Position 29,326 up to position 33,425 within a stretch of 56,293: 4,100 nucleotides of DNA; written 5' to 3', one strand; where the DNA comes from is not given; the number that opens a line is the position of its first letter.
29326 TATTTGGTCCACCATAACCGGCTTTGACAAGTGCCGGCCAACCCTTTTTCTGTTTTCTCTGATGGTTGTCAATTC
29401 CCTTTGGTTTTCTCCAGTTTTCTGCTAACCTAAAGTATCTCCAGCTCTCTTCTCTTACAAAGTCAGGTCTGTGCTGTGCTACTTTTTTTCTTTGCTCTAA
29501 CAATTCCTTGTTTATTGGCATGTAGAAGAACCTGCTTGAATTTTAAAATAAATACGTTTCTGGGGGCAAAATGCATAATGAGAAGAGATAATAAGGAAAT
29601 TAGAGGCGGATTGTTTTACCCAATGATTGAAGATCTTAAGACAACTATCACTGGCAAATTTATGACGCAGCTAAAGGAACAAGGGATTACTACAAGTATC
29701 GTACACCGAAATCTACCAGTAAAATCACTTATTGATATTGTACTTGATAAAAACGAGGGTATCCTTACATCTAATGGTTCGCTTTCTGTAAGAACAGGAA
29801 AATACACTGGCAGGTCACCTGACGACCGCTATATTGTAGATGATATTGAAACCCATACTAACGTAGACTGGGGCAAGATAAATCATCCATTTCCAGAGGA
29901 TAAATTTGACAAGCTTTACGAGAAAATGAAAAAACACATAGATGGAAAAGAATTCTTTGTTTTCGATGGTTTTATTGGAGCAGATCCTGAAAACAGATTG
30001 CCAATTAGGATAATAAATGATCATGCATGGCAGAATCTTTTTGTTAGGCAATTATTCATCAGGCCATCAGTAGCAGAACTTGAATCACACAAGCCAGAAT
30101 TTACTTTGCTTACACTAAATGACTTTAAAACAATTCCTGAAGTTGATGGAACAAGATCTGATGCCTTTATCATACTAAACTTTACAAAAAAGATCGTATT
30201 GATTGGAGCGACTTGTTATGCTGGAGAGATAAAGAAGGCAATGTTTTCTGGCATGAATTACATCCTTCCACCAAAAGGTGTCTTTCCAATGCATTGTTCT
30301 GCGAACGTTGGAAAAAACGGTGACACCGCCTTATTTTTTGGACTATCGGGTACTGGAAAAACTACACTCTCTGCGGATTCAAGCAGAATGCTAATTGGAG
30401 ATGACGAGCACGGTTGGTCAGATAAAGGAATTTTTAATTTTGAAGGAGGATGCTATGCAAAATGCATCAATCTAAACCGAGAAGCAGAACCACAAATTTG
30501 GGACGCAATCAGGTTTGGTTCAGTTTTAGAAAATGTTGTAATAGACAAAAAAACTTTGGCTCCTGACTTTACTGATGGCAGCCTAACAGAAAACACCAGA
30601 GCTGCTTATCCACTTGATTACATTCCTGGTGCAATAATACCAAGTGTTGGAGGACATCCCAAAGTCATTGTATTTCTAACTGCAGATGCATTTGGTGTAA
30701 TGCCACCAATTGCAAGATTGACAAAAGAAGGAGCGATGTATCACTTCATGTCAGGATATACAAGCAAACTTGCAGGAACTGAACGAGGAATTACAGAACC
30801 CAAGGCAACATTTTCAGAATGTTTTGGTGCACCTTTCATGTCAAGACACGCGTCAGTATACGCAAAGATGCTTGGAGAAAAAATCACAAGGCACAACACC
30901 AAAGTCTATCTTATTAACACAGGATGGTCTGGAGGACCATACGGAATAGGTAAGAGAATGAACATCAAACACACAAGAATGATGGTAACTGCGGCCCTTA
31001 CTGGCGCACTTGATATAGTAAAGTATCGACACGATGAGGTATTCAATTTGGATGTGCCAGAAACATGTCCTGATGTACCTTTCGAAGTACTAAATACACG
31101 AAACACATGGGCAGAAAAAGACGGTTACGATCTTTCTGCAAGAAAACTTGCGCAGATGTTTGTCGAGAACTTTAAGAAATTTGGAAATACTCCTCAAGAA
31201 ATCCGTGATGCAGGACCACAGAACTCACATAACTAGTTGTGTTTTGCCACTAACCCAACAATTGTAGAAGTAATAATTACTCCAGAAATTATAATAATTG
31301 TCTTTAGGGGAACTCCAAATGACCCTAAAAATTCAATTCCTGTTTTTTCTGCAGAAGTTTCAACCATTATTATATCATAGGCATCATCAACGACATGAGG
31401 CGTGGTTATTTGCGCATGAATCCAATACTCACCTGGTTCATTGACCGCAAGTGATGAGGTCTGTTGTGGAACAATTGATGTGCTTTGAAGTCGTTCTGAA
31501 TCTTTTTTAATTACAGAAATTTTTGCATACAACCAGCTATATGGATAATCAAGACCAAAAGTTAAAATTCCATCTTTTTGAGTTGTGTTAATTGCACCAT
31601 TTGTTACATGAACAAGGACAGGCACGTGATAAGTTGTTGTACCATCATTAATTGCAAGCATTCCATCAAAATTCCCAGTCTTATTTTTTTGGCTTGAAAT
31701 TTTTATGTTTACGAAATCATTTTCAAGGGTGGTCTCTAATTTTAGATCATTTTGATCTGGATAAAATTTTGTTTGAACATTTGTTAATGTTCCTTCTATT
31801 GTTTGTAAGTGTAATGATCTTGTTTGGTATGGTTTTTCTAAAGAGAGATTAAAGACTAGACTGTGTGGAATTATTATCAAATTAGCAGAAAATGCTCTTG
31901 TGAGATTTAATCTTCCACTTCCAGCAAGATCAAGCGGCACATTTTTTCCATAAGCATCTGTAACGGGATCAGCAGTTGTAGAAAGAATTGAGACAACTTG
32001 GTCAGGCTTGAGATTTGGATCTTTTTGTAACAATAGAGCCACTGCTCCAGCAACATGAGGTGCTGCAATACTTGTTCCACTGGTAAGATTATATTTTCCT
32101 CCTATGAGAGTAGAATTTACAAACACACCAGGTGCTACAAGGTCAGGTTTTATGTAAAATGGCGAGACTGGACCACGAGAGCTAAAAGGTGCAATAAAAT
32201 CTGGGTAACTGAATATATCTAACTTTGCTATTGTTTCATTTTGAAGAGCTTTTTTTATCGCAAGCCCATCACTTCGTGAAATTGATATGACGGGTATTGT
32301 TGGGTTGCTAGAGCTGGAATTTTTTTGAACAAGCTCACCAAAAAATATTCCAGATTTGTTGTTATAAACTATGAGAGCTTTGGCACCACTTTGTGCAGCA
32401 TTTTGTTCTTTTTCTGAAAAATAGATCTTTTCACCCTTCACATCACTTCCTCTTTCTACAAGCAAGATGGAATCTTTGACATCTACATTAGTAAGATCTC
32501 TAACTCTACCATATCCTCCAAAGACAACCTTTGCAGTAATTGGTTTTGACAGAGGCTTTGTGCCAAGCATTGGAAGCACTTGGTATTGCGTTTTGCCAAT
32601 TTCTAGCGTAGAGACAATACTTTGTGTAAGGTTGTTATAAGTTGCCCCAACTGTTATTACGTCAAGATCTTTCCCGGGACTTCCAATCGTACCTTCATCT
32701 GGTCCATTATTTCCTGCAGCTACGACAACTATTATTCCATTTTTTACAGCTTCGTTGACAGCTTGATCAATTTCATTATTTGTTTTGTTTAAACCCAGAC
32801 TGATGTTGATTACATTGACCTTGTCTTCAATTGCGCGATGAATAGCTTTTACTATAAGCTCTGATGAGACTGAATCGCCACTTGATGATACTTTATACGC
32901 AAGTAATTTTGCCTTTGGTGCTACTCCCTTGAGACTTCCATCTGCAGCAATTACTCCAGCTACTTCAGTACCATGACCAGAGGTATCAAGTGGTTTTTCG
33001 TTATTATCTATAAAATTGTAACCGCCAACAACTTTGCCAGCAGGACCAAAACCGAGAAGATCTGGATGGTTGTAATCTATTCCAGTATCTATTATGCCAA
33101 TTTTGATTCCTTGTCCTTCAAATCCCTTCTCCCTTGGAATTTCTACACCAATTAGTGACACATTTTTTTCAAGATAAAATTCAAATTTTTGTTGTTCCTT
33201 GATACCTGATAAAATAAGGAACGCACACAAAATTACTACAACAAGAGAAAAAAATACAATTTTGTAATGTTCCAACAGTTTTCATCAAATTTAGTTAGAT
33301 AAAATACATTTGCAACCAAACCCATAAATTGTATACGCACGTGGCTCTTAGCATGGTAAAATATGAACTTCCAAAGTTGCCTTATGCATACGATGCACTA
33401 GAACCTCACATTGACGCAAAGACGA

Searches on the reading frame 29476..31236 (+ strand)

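Call 42: search_protein_families(library=ncbifam, proteins=[window:29476-31236:+], max_evalue=0.001)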
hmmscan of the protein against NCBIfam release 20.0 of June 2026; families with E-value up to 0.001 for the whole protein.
window:29476-31236:+ (586 aa): 6 families
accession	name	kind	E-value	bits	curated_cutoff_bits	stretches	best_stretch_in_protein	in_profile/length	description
NF006820.0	PRK09344.1-2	subfamily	1.3e-252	839.1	636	1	64-582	7-527/529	phosphoenolpyruvate carboxykinase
NF006822.0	PRK09344.1-4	equivalog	4.9e-222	738.2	806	1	64-582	11-531/537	phosphoenolpyruvate carboxykinase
TIGR00224.1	pckA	equivalog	9.7e-214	711.1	590.05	1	73-582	18-531/532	phosphoenolpyruvate carboxykinase (ATP)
NF006823.0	PRK09344.1-5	equivalog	3.4e-200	666.1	815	1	73-582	5-512/513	phosphoenolpyruvate carboxykinase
NF006819.0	PRK09344.1-1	subfamily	1.1e-191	638.3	745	1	63-582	8-537/538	phosphoenolpyruvate carboxykinase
NF006821.0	PRK09344.1-3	subfamily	2e-142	475.5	369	1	63-580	8-521/525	phosphoenolpyruvate carboxykinase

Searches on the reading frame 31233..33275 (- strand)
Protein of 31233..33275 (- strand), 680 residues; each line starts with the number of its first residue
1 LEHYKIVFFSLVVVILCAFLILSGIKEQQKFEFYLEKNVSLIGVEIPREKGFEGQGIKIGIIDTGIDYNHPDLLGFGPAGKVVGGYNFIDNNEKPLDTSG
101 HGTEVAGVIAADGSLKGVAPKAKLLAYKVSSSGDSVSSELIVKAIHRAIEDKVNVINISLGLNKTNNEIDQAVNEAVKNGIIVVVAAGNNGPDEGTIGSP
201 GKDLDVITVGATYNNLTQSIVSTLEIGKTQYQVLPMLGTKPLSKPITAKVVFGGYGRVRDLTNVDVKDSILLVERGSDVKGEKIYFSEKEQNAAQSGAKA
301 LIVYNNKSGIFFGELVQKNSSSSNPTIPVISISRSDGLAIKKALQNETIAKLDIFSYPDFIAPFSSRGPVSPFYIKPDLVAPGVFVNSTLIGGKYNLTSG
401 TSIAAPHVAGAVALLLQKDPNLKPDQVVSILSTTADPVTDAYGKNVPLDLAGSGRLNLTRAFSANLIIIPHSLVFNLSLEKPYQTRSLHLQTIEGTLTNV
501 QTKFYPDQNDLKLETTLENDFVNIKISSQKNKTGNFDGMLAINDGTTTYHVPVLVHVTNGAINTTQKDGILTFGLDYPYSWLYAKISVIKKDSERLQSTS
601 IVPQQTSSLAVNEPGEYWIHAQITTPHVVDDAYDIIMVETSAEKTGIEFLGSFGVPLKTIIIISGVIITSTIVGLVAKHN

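Call 42: search_protein_families(library=ncbifam, proteins=[window:31233-33275:-], max_evalue=0.001)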
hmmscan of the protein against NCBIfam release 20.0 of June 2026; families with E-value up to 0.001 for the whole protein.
window:31233-33275:- (680 aa): 13 families
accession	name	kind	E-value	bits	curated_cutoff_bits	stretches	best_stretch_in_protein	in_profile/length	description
TIGR03921.1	T7SS_mycosin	equivalog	1.2e-43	149.6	278.75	2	53-222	11-192/353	type VII secretion-associated serine protease mycosin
NF040553.1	SGO_0316_fam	subfamily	6.7e-32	110.2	1400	1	81-437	338-737/1486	SGO_0316/SGO_0317 family LPXTG-anchored serine peptidase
NF049966.1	QH_SP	equivalog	1.2e-22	80.4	165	1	58-191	1-126/219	subtilisin-like serine protease QhpE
NF051851.1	AtpSerPepEprS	equivalog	1.7e-17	62.8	1700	1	380-463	282-364/988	autotransporter serine peptidase EprS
NF040809.1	germ_prot_CspBA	exception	1.8e-16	59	1250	2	356-470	413-530/1099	bifunctional germination protease/germinant receptor pseudoprotease CspBA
TIGR03895.1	protease_PatA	subfamily_domain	2e-16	59.9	421.05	2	101-212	1-119/606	PatA/PatG family cyanobactin maturation protease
NF033595.1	denti_PrtP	equivalog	1e-15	57.4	300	1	380-462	415-502/606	dentilisin complex serine proteinase subunit PrtP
NF040808.2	CspC_non_triad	exception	2.5e-13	49.3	675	1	365-417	447-499/556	bile acid germinant receptor pseudoprotease CspC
NF038113.1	T9SSA_dep_M36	equivalog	6.1e-07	28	885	1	262-349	464-543/869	T9SS-dependent M36 family metallopeptidase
NF038112.1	myxo_dep_M36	subfamily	5.1e-06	23.9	1500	1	266-349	542-615/1604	myxosortase-dependent M36 family metallopeptidase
NF038111.1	rhom_dep_M36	equivalog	1.6e-05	22.6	1700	1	262-357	533-619/1315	rhombosortase-dependent M36 family metallopeptidase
NF042956.1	IteS_antiphage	equivalog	4.1e-05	22.1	900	0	59-191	259-395/747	S8 family anti-phage peptidase IteS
NF033865.1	fusolisin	equivalog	0.00019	19.6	999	0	395-437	339-381/1006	fusolisin family autotransporter serine protease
